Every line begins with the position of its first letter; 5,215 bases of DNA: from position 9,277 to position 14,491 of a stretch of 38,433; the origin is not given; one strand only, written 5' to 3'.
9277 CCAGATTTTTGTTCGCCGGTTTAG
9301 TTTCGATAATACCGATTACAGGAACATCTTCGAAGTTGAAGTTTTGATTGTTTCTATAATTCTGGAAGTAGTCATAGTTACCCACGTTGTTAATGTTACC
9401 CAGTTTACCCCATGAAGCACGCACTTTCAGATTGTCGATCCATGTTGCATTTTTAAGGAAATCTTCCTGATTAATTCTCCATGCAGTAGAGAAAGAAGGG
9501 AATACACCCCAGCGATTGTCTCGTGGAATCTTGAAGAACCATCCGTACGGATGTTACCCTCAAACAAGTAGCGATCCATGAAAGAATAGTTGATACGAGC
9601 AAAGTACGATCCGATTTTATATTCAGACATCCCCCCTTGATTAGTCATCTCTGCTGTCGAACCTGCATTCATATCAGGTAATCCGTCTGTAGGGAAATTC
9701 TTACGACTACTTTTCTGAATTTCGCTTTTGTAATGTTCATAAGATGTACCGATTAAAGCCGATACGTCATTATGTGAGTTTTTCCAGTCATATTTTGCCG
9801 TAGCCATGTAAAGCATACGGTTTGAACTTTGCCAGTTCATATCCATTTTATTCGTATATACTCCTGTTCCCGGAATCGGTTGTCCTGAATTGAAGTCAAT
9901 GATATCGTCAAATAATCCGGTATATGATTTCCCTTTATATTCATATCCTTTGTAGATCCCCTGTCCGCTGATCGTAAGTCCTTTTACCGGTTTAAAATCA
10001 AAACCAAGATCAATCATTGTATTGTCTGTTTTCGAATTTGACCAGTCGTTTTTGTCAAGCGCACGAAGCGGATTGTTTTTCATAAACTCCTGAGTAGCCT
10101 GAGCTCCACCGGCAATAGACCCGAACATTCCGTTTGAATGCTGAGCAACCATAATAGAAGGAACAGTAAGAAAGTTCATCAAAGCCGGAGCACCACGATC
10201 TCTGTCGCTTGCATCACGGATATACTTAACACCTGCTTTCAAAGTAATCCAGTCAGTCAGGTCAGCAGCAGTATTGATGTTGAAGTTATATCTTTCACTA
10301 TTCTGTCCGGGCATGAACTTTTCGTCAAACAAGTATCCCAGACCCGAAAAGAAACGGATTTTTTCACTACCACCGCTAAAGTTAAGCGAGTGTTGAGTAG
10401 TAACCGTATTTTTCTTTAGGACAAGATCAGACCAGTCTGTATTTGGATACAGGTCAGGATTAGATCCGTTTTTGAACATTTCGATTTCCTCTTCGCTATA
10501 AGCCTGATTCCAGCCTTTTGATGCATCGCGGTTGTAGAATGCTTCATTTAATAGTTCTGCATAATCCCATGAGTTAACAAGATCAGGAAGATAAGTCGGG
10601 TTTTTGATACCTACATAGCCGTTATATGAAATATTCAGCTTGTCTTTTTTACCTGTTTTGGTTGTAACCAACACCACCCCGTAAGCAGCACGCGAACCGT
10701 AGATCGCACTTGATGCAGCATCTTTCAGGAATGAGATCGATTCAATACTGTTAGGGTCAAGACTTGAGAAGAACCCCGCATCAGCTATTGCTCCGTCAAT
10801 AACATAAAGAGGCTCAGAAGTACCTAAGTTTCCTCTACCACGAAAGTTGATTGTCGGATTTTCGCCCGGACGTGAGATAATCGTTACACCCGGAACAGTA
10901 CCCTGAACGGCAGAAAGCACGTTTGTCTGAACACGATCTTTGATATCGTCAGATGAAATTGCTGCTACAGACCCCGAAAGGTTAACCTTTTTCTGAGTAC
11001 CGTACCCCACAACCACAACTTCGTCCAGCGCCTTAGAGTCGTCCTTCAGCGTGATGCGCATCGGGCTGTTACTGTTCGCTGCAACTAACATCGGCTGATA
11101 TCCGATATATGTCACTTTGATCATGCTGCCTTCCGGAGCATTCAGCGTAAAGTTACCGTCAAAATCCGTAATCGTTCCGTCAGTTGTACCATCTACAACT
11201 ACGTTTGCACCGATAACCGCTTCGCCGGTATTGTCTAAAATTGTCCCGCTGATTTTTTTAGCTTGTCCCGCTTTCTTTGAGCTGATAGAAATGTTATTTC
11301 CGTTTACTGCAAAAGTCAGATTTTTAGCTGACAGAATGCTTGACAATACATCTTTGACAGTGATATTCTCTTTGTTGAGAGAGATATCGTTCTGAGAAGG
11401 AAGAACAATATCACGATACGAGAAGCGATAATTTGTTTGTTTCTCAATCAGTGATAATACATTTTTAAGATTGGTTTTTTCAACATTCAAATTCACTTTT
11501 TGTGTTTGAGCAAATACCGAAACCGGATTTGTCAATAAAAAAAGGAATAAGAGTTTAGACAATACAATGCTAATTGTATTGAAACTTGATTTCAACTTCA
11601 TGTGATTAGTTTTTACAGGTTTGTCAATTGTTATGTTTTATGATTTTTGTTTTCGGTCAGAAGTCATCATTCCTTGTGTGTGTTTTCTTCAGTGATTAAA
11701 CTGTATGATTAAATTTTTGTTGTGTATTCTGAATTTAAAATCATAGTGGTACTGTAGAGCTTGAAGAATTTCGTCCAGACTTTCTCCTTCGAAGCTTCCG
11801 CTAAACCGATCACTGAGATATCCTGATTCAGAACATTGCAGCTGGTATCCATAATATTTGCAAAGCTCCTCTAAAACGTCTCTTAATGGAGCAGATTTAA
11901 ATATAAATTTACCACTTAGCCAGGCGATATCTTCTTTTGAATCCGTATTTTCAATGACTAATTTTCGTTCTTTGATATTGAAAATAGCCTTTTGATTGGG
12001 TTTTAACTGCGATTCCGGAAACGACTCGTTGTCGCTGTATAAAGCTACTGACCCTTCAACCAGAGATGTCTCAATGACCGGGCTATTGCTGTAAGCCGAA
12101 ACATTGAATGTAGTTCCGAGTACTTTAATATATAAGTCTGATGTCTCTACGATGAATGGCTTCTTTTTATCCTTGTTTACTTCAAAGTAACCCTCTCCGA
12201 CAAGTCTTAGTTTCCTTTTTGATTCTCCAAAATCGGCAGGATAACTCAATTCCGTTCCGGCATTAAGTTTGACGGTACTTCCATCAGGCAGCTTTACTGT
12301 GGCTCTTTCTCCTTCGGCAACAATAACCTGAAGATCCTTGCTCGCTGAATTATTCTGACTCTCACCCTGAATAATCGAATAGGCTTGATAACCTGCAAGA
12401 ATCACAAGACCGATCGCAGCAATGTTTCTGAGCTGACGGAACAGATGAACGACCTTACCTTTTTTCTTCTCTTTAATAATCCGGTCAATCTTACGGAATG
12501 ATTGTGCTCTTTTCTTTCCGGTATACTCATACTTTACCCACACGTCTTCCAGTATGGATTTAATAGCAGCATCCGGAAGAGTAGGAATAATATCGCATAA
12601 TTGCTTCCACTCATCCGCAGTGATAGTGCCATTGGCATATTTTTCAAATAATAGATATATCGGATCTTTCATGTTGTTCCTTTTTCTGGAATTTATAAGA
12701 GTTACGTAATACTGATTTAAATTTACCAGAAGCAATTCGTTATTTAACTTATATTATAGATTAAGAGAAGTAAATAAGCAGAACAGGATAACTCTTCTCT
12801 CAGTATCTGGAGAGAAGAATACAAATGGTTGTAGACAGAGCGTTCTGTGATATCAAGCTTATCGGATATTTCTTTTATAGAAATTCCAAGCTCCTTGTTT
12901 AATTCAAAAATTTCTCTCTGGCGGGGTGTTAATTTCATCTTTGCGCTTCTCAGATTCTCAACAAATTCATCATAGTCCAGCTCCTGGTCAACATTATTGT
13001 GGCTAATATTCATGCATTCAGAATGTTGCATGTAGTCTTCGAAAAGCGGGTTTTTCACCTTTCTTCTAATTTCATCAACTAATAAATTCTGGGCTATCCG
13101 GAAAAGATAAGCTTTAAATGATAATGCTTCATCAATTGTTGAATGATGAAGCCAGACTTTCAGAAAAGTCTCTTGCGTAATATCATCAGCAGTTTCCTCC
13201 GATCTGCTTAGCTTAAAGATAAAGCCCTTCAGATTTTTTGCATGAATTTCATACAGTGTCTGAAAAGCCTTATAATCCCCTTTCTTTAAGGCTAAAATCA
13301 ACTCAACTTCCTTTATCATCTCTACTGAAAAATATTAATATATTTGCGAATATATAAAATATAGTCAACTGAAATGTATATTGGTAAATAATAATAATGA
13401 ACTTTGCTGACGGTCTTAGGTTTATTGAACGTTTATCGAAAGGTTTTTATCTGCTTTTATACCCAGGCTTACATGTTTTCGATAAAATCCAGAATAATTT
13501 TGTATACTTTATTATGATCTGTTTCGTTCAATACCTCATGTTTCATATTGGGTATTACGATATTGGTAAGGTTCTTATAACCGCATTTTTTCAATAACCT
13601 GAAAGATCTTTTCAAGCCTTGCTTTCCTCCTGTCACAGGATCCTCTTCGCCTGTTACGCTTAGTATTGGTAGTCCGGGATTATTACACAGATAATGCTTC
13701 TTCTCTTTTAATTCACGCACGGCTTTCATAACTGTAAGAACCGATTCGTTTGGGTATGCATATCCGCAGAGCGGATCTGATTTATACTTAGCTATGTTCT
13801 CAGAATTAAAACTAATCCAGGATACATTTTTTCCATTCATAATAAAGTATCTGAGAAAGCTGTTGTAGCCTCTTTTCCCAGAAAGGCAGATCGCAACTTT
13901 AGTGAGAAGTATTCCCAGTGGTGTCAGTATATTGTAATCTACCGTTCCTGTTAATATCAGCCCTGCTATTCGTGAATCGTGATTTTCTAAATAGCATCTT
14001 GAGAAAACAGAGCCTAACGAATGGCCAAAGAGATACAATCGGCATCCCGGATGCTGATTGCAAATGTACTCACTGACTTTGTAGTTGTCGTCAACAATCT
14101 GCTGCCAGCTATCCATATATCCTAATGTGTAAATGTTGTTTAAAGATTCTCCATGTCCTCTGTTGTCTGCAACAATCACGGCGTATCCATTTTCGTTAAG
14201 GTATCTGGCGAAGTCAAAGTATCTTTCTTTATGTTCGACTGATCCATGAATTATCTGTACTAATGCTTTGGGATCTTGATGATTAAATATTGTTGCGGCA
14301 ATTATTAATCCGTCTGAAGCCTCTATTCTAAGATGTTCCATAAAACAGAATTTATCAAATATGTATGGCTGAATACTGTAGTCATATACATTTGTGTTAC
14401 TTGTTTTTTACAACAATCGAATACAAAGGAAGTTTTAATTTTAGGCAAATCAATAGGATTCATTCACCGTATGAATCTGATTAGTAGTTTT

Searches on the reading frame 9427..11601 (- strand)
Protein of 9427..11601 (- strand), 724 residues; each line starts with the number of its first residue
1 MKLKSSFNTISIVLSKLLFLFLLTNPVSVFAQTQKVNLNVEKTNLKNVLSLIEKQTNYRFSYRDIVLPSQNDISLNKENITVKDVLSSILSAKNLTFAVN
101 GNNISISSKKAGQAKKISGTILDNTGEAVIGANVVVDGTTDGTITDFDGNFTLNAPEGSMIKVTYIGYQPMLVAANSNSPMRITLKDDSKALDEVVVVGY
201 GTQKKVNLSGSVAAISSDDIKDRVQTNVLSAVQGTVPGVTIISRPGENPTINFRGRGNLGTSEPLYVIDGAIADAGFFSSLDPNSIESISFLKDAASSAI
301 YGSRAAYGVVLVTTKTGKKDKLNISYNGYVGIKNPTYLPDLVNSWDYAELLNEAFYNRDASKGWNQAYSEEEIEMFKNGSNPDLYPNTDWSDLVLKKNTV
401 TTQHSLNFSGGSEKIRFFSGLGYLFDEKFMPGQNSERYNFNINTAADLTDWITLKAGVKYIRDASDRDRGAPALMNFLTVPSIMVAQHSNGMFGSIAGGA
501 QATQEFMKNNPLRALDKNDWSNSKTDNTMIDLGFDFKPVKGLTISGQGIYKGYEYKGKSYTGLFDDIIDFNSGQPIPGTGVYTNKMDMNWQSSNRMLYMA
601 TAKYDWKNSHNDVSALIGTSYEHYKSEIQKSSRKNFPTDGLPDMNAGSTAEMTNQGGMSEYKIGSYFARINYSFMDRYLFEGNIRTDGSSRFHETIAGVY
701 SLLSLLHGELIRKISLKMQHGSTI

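Call 55: search_protein_families(library=pfam, proteins=[window:9427-11601:-], max_evalue=0.00001)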
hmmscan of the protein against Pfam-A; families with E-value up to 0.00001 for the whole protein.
window:9427-11601:- (724 aa): 4 families
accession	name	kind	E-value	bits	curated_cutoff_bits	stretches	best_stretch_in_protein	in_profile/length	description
PF07715.20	Plug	-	1.1e-18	68.1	23.9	1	205-309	2-107/107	TonB-dependent Receptor Plug Domain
PF13715.12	CarbopepD_reg_2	-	4.9e-18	65.4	32.2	1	117-197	1-88/88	CarboxypepD_reg-like domain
PF13620.12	CarboxypepD_reg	-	1.8e-10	41.5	32.3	1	117-184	2-80/82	Carboxypeptidase regulatory-like domain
PF07660.19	STN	-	7.3e-08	32.5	28.4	0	74-109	17-52/52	Secretin and TonB N terminus short domain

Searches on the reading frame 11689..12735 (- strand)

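Call 55: search_protein_families(library=pfam, proteins=[window:11689-12735:-], max_evalue=0.00001)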
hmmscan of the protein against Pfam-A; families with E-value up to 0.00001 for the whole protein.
window:11689-12735:- (348 aa): 2 families
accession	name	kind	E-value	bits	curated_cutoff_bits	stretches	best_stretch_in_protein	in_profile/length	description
PF04773.18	FecR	-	4.8e-18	65.8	24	1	139-230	5-96/97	FecR protein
PF16344.10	FecR_C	-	1.7e-16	60.4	24.4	1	276-344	1-70/70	FecR, C-terminal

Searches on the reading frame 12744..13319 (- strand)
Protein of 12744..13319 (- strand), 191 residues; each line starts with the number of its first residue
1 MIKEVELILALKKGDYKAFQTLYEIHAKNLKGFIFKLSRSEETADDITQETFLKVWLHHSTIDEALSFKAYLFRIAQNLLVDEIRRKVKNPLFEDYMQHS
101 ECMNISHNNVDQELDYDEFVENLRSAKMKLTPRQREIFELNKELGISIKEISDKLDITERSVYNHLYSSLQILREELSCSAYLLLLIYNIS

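Call 55: search_protein_families(library=pfam, proteins=[window:12744-13319:-], max_evalue=0.00001)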
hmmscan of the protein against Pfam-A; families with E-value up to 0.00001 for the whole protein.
window:12744-13319:- (191 aa): 4 families
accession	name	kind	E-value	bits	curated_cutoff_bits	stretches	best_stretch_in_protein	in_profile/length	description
PF04542.20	Sigma70_r2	-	4.7e-15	55.6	24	1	22-87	1-68/71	Sigma-70 region 2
PF08281.18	Sigma70_r4_2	-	8e-12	45.1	25.7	1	122-168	3-49/54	Sigma-70, region 4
PF07638.17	Sigma70_ECF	-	5.2e-08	33.4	21.1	1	6-166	6-172/185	ECF sigma factor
PF00196.25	GerE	-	6.1e-06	26.2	23.5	0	129-170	2-42/57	Bacterial regulatory proteins, luxR family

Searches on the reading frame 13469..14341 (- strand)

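Call 7: search_protein_families(library=pfam, proteins=[window:13469-14341:-])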
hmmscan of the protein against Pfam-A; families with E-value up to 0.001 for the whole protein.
window:13469-14341:- (290 aa): 6 families
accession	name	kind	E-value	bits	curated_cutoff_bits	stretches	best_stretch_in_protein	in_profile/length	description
PF12146.15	Hydrolase_4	-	3.1e-42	145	27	1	22-275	1-239/239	Serine aminopeptidase, S33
PF00561.26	Abhydrolase_1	-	5.1e-17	62.8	25.8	1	30-138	5-103/245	alpha/beta hydrolase fold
PF00326.27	Peptidase_S9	-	2.2e-09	37.6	22.6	1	46-124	8-88/213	Prolyl oligopeptidase family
PF12697.13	Abhydrolase_6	-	8.5e-05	23.7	26.3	1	31-138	4-94/217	Alpha/beta hydrolase family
PF10230.15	LIDHydrolase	-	0.0005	20.3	27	1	41-153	18-139/262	Lipid-droplet associated hydrolase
PF12695.13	Abhydrolase_5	-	0.00053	20.2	27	0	91-132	47-88/164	Alpha/beta hydrolase family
